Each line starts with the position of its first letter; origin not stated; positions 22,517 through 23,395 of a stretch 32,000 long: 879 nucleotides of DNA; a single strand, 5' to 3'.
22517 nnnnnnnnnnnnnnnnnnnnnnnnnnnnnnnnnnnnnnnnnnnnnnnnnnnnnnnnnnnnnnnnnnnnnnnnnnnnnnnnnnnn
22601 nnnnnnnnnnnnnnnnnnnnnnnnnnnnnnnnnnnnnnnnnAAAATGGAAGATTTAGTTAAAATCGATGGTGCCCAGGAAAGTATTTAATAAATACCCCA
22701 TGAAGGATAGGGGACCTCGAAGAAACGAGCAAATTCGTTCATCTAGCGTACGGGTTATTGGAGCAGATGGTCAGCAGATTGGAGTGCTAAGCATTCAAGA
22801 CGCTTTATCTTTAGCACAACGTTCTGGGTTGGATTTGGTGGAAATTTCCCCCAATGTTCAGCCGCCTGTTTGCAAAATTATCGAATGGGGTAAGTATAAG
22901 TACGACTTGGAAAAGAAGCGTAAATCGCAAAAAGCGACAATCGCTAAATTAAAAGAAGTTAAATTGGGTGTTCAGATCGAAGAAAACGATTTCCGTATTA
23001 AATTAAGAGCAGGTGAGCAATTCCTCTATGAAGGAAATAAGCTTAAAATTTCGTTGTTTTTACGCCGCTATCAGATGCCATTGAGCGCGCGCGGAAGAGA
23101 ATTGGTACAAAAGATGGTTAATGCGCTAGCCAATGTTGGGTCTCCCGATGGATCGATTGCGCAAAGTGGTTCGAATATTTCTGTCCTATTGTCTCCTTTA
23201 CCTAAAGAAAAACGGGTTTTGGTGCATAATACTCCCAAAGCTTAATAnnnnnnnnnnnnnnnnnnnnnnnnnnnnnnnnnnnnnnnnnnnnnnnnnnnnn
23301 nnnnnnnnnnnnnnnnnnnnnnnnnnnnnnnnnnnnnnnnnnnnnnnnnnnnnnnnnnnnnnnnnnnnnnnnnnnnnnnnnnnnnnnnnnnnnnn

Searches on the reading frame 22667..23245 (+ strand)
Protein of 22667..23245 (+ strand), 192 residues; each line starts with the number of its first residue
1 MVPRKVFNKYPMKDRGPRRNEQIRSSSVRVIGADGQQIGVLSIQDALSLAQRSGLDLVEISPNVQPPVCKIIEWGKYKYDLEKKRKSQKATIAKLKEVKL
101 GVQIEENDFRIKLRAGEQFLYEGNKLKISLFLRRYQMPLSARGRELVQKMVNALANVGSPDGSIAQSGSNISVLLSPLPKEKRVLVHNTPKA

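Call 8: search_protein_families(library=pfam, proteins=[window:22667-23245:+], max_evalue=0.01)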
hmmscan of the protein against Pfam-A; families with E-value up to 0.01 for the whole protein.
window:22667-23245:+ (192 aa): 2 families
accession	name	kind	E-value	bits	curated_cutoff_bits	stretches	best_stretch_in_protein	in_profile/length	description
PF05198.21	IF3_N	-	4.2e-29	101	26.9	1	20-87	2-69/70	Translation initiation factor IF-3, N-terminal domain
PF00707.27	IF3_C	-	2.3e-17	63.2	34.8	1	94-177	2-85/86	Translation initiation factor IF-3, C-terminal domain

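Call 9: search_protein_families(library=ncbifam, proteins=[window:22667-23245:+], max_evalue=0.01)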
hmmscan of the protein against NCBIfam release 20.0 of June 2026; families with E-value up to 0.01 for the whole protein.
window:22667-23245:+ (192 aa): 1 family
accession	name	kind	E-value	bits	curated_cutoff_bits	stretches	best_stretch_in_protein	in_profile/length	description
TIGR00168.2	infC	equivalog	5.2e-45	153.3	60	1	15-178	3-168/170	translation initiation factor IF-3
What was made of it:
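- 22667..23245 (+): infC (translation initiation factor IF-3), the divergent neighbour. IF3_N and IF3_C domains; TIGR00168 E 5e-45 (calls 8, 9).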
